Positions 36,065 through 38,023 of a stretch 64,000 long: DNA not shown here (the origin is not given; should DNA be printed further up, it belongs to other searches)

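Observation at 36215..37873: Orphan, divergent contractile-tail sheath homolog among metabolic genes, with no tube, baseplate or integrase nearby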

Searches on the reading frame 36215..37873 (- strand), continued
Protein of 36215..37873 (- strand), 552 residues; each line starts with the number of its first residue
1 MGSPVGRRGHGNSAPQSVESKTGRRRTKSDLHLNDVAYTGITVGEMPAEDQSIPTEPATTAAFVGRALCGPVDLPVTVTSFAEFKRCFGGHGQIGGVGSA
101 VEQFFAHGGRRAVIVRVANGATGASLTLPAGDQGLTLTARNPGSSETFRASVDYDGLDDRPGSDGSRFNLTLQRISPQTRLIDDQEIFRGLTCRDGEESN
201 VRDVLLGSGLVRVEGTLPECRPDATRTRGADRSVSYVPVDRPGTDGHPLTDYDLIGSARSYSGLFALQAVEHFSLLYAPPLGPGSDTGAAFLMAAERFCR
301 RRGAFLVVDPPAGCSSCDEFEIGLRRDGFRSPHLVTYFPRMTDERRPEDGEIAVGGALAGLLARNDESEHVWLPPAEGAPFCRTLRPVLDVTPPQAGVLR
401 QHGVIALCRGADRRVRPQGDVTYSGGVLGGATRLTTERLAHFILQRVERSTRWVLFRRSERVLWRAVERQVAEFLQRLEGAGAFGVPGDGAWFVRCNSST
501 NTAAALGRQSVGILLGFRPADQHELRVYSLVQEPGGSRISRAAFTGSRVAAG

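Call 19: search_solved_structures(query=A1, max_evalue=0.001, show_alignments=1)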
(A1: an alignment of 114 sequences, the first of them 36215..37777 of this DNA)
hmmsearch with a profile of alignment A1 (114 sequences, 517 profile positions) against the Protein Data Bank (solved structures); distinct sequences matched with E-value up to 0.001: 21.
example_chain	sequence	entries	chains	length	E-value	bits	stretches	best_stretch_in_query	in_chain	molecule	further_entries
8bky_A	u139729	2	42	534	1.3e-47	165.4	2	156-501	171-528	Phage tail sheath protein | Phage tail sheath family protein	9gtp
8bl4_V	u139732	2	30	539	2.2e-45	158.1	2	156-501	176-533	Phage tail sheath family protein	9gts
9ezm_A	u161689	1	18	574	2e-44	154.9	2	203-499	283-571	Phage tail sheath protein FI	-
6j0b_A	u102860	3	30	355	3.8e-19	71.5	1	289-499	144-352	Pvc2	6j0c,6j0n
9qgl_2A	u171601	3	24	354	1.5e-18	69.6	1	300-499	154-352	Phage tail sheath family protein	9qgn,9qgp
9qgl_3A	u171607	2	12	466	5.2e-18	67.8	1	309-499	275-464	Phage tail sheath family protein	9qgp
6j0n_t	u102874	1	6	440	1.3e-17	66.4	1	313-499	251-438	Pvc3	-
6j0n_V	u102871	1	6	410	7.8e-17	63.9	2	317-455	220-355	Pvc4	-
6rao_C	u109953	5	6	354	1.3e-16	63.1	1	323-499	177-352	Afp2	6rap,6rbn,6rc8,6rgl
6rao_D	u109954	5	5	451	2e-16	62.5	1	321-499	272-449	Afp3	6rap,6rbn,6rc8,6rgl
9ev2_S1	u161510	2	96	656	2e-16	62.5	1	308-502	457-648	Tail sheath protein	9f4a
9qgl_4A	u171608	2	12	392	1.6e-15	59.6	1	266-472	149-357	Phage tail sheath family protein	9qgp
9mkb_1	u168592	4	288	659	5.5e-14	54.5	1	307-502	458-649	gp18, tail sheath protein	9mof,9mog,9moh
7b5h_AO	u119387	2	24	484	2.9e-13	52.1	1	323-463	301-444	All3325 protein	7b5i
9x3p_A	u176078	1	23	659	6.7e-13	50.9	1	311-502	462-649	Tail sheath protein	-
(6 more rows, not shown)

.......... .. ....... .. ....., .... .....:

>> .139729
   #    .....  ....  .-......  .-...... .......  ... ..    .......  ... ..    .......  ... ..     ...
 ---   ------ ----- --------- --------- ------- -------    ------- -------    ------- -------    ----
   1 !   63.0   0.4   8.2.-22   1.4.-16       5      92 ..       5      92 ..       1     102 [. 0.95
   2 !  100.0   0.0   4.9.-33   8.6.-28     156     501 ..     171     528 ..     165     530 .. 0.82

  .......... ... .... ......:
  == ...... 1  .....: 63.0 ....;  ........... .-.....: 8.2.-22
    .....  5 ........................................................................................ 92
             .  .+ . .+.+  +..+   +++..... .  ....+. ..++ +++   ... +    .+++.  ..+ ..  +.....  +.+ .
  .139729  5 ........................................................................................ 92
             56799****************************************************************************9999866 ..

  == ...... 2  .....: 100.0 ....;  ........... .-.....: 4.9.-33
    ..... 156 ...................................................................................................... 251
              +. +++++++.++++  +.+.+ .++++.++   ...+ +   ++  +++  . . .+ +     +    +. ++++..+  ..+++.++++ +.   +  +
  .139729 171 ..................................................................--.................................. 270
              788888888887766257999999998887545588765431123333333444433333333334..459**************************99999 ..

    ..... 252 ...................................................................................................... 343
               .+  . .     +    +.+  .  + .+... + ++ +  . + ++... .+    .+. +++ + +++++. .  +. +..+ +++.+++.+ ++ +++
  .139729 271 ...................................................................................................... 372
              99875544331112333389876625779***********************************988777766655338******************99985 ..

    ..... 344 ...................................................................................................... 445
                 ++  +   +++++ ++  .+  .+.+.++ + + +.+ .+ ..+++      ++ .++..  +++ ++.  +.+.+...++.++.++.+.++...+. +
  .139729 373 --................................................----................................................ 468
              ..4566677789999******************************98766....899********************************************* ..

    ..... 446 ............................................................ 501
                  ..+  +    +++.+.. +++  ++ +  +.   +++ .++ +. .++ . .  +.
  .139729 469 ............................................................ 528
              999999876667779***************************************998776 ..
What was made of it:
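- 36218..36274 (-): Clade-specific C-terminal tail, residues 502-520. The closest solved sheaths and the listed canonical representatives stop aligning at about profile position 500. PDB alignments stop at profile position 499-502 (call 19).
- On Contractile sheath superfamily (sequence level): The family profile gives 1.3e-47 (call 19).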

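Call 23: predict_structure(alignment_id=A1)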
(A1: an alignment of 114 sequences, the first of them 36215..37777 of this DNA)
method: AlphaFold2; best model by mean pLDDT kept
length: 520 residues; sequences in the alignment: 114
mean_pLDDT: 89.3   pTM: 0.89
mean pLDDT of the five models: 89.3, 89.1, 88.4, 88.0, 87.6
residues with pLDDT >= 90: 366; 70-90: 117; 50-70: 19; < 50: 18
segments of 3 or more residues with pLDDT < 50: 1-11, 515-520
pLDDT, mean of each block of 10 residues (from residue 1): 34 72 92 95 97 89 85 97 96 96 97 95 80 91 90 96 94 96 95 82 93 94 96 94 94 90 95 95 91 85 96 91 97 90 91 96 94 95 95 80 94 93 86 93 94 80 84 78 92 90 88 51
secondary structure, 60 per line:
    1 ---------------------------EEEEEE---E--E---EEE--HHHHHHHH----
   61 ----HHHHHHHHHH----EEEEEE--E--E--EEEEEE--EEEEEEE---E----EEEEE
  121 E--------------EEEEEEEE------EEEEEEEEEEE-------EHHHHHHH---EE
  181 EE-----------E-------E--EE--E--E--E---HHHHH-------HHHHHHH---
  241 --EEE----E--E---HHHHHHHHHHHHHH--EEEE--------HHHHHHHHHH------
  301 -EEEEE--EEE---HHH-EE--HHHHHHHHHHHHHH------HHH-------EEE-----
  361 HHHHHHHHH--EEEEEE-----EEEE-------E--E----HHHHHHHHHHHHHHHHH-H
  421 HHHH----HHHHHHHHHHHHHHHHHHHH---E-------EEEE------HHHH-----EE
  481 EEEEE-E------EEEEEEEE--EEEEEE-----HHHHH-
elements in order: E28-33 E44-46 H49-56 H65-74 E79-84 E93-98 E101-107 E116-121 E136-143 E150-160 H169-175 E179-182 H219-223 H231-237 E243-245 H257-270 E273-276 H285-294 E302-306 E309-311 H323-336 E353-355 H361-369 E372-377 E383-386 H402-418 H420-424 H429-448 E460-463 H470-473 E479-485 E494-501 E504-509 H515-519
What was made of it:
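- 37697..37777 (-): N-terminal arm, residues 1-27, containing GITVGE (canonical sheaths have PGVYVEE). It is disordered in the monomer model but conserved. pLDDT 34-72 (call 23).
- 37133..37507 (-): Beta-rich insertion, approximately domain 3, residues 91-215. It carries clade-specific invariant polar residues (E114, Q141, R142, Q153). Boundaries are approximate, inferred from secondary structure. DSSP strands 93-182 (call 23).
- On Contractile sheath superfamily (fold level): pLDDT 89.3, pTM 0.89 (call 23).
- Checked: The AlphaFold model has pLDDT 89.3 and pTM 0.89 (call 23).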

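Call 26: fold_search(model_id=the predicted structure, library=pdb)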
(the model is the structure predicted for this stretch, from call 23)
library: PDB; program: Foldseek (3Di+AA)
matches with E <= 10: 706; with E <= 0.001: 90
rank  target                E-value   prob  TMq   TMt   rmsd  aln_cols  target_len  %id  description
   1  9ezm_A                2.2e-28  1.00  0.67  0.71   8.4       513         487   22  CryoEM structure of the contracted sheath in H. borinquense (released 2024-11-27)
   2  9mkb_dS               5.6e-18  1.00  0.70  0.57   7.2       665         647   12  Structure of the bacteriophage T4 portal-neck-tail complex (released 2025-12-24)
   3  9g8s_e                3.1e-17  1.00  0.58  0.64   8.2       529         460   11  C3 reconstruction of extended phiCD508 needle (released 2025-04-09)
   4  3lml_D                4.1e-17  1.00  0.62  0.73   5.1       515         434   13  Crystal Structure of the sheath tail protein Lin1278 from Listeria innocua, Northeast Structural Genomics Consortium T (released 2010-03-09)
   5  3lml_A                4.9e-17  1.00  0.62  0.72   5.3       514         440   13  Crystal Structure of the sheath tail protein Lin1278 from Listeria innocua, Northeast Structural Genomics Consortium T (released 2010-03-09)
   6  3lml_F                5.2e-17  1.00  0.62  0.72   5.3       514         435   14  Crystal Structure of the sheath tail protein Lin1278 from Listeria innocua, Northeast Structural Genomics Consortium T (released 2010-03-09)
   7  3lml_C                7.3e-17  1.00  0.60  0.69   5.7       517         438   14  Crystal Structure of the sheath tail protein Lin1278 from Listeria innocua, Northeast Structural Genomics Consortium T (released 2010-03-09)
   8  9mkb_AK               8.6e-17  1.00  0.66  0.54  10.4       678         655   12  Structure of the bacteriophage T4 portal-neck-tail complex (released 2025-12-24)
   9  3lml_E                8.6e-17  1.00  0.61  0.72   5.4       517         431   13  Crystal Structure of the sheath tail protein Lin1278 from Listeria innocua, Northeast Structural Genomics Consortium T (released 2010-03-09)
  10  3lml_B                9.1e-17  1.00  0.62  0.73   5.3       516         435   13  Crystal Structure of the sheath tail protein Lin1278 from Listeria innocua, Northeast Structural Genomics Consortium T (released 2010-03-09)
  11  9f4a_SA               2.5e-16  1.00  0.66  0.54   9.2       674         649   12  Interface between baseplate cup and extended tail tube/sheath of Klebsiella phage KP1 variant vB_Kpn_Lilla1 (released 2025-05-14)
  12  9gtp_1f               2.8e-16  1.00  0.52  0.76   7.9       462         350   19  Cryo-EM structure of a contractile injection system in Streptomyces coelicolor, the baseplate complex in extended sta (released 2025-06-18)
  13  9gts_2A               4.2e-16  1.00  0.54  0.78   4.1       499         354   19  Cryo-EM structure of a contractile injection system in Streptomyces coelicolor, the cap portion in extended state. (released 2025-06-18)
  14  8kee_A                6.7e-16  1.00  0.54  0.56  11.9       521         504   14  Cyanophage A-1(L) sheath-tube (released 2024-04-10)
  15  8kee_C                9.4e-16  1.00  0.53  0.54  15.9       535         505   14  Cyanophage A-1(L) sheath-tube (released 2024-04-10)
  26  8bky_A                4.0e-14  1.00  0.51  0.69   8.7       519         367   19  Cryo-EM structure of a contractile injection system in Streptomyces coelicolor, the contracted sheath shell. (released 2023-03-15)
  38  8bl4_A                8.5e-12  1.00  0.49  0.67   7.0       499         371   18  Cryo-EM structure of a contractile injection system in Streptomyces coelicolor, the sheath-tube module in extended sta (released 2023-03-15)
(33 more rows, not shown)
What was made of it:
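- On Contractile sheath superfamily (fold level): Foldseek PDB gives 9ezm 2.2e-28, plus T4 gp18, Lin1278, S. coelicolor CIS, PVC and AFP (call 26).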

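Call 37: search_protein_representatives(alignment_id=A1)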
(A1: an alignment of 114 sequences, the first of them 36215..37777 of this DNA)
Query: 114 sequences, 517 profile positions. Proteins with E-value up to 0.001 (for the whole library): 15821; up to 1e-10: 8962; up to 1e-30: 2422. The best 150 are listed.
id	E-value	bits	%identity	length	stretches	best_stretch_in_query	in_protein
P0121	3.0e-248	840.6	-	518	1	1-513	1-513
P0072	2.6e-218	741.9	-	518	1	1-514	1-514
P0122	7.9e-209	710.6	-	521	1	1-515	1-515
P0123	1.1e-207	706.8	-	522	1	6-517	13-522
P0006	8.4e-203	690.7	-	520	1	1-514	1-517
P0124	1.4e-188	643.8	-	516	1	1-517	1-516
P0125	1.9e-176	603.7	-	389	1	1-390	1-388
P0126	6.9e-166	568.9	-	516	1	9-511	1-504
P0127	1.9e-165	567.5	-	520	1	3-513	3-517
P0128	5.4e-165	566.0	-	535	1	13-394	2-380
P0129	3.4e-161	553.4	-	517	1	1-515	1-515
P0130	2.2e-156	537.5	-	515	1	3-512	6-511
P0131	1.3e-152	525.1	-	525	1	3-498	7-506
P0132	4.5e-152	523.3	-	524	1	2-511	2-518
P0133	2.5e-149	514.3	-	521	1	18-504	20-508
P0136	1.1e-145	502.3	-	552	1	7-508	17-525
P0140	3.7e-137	474.1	-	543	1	10-508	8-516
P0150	1.4e-132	459.0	-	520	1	3-500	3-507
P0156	1.9e-129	448.7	-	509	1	1-499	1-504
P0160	1.3e-127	442.6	-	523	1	1-510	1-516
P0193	8.2e-103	360.8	-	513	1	3-498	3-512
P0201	5.0e-100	351.6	-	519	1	7-503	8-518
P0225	7.7e-88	311.4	-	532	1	8-500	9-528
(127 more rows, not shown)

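Call 38: find_encoding_contigs(protein=P0140, flank=8000, max_places=2)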
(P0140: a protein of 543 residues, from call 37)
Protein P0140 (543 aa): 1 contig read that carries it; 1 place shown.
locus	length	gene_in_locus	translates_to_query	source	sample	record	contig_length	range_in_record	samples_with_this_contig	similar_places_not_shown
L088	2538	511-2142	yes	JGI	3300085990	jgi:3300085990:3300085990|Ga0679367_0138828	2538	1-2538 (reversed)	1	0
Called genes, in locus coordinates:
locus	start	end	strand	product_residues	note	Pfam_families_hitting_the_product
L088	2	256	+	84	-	?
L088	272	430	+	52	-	-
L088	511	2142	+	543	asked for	-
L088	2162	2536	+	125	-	?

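Call 39: find_encoding_contigs(protein=P0201, flank=8000, max_places=2)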
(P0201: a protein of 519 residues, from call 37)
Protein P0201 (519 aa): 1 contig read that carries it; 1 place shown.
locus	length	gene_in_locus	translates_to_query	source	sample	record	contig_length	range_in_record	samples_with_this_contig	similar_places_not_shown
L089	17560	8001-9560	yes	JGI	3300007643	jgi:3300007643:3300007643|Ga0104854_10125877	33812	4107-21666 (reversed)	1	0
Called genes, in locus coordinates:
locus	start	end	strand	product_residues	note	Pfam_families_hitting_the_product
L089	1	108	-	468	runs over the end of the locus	PF00115:COX1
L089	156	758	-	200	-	PF00034:Cytochrom_C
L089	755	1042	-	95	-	-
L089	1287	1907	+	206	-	PF00034:Cytochrom_C, PF13442:Cytochrome_CBB3 (faint), PF00034:Cytochrom_C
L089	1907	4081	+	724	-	PF07715:Plug, PF00593:TonB_dep_Rec_b-barrel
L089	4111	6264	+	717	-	PF00034:Cytochrom_C (weak), PF13442:Cytochrome_CBB3, PF02239:Cytochrom_D1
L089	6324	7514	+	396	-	PF13372:Alginate_exp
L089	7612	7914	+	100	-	-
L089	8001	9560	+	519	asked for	PF04984:Phage_sheath_1 (weak), PF17482:Phage_sheath_1C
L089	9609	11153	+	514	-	PF13676:TIR_2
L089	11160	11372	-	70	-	-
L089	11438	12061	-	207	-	PF03886:ABC_trans_aux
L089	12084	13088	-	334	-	PF02470:MlaD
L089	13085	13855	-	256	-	PF00005:ABC_tran, PF13304:AAA_21 (faint)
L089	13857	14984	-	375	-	PF02405:MlaE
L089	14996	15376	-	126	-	-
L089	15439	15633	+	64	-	-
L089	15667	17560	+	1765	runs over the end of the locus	PF24096:DUF7379, PF02450:LCAT, PF12770:CHAT, PF20308:TPR-S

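Call 40: search_protein_families(library=padloc, proteins=[window:36215-37777:-, P0201, L089:9609-11153:+, P0140], max_evalue=0.01)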
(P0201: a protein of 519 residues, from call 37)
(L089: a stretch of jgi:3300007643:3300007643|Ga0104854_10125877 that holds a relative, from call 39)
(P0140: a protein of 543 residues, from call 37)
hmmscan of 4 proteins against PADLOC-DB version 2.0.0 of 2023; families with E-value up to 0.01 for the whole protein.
window:36215-37777:- (520 aa): 0 families

P0201 (519 aa): 0 families

L089:9609-11153:+ (514 aa): 5 families
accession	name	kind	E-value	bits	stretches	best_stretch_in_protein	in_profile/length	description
PDLC00420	ThsB1|ThsB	-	2.9e-20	70.7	1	12-157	5-146/319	TIR-like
PDLC02012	SAVED5--SAVED_TIR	-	5.6e-08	30.3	1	12-104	17-105/404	-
PDLC00419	ThsB1|ThsB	-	7.1e-05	20.7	1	7-104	26-123/165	TIR-like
PDLC00728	Effector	-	0.0002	18.5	1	12-96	13-95/432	TIR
PDLC00436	ThsB1|ThsB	-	0.00037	18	1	10-110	37-137/183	TIR-like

P0140 (543 aa): 0 families
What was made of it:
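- One distant canonical-motif relative (P0201, L089) sits next to a TIR-domain protein (calls 39, 40).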

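Call 41: find_encoding_contigs(protein=P0160, flank=8000, max_places=2)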
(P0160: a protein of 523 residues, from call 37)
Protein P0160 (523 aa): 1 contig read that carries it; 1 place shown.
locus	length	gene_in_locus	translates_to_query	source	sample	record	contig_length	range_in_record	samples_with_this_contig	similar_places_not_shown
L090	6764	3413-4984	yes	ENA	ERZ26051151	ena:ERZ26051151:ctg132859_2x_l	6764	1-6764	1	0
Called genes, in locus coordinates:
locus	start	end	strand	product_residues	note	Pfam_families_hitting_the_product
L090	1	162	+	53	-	?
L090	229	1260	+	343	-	PF08496:Peptidase_S49_N, PF01343:Peptidase_S49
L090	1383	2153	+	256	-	PF01435:Peptidase_M48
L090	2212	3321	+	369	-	PF03734:YkuD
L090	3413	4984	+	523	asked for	-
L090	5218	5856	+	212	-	-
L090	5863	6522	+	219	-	-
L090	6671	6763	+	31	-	?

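Call 42: find_encoding_contigs(protein=P0225, flank=8000, max_places=2)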
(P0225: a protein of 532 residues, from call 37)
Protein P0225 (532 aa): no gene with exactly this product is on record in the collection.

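Call 48: find_encoding_contigs(protein=P0127, flank=8000, max_places=2)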
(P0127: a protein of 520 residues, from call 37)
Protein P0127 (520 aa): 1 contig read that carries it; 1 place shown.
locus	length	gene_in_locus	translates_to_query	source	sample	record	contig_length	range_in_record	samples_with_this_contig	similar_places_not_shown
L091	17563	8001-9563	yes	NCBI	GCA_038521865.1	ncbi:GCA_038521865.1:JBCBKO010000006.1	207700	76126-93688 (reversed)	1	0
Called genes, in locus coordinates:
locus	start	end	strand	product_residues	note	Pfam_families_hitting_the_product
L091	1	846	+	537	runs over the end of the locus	PF04675:DNA_ligase_A_N, PF01068:DNA_ligase_A_M, PF04679:DNA_ligase_A_C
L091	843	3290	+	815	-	PF00270:DEAD, PF04851:ResIII (weak), PF00271:Helicase_C, PF19306:WHD_Lhr, PF08494:DEAD_assoc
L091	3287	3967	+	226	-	-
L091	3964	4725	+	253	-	PF08241:Methyltransf_11, PF13649:Methyltransf_25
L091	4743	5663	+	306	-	PF00487:FA_desaturase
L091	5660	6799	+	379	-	PF03734:YkuD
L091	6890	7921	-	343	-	PF00291:PALP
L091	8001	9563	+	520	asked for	-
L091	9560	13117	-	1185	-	PF05378:Hydant_A_N, PF01968:Hydantoinase_A, PF02538:Hydantoinase_B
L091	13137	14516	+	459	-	PF00474:SSF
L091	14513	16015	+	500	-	PF00009:GTP_EFTU (faint), PF01926:MMR_HSR1, PF02421:FeoB_N, PF00350:Dynamin_N (faint)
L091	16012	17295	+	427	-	PF03193:RsgA_GTPase (faint), PF00350:Dynamin_N (weak), PF01926:MMR_HSR1, PF02421:FeoB_N, PF04548:AIG1 (weak), PF05128:DUF697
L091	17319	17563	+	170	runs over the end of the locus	PF05728:UPF0227, PF12146:Hydrolase_4 (faint), PF12697:Abhydrolase_6, PF20408:Abhydrolase_11, PF20434:BD-FAE (faint)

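Call 49: find_encoding_contigs(protein=P0136, flank=8000, max_places=2)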
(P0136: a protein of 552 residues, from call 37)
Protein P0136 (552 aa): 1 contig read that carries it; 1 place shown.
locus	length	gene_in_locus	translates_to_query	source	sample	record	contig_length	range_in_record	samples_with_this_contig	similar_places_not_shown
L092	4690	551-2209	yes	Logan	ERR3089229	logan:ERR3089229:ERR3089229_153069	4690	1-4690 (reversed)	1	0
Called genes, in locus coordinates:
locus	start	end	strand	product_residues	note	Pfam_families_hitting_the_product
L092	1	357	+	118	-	?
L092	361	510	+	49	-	-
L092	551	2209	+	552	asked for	-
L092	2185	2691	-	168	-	PF14539:DUF4442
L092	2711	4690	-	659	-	?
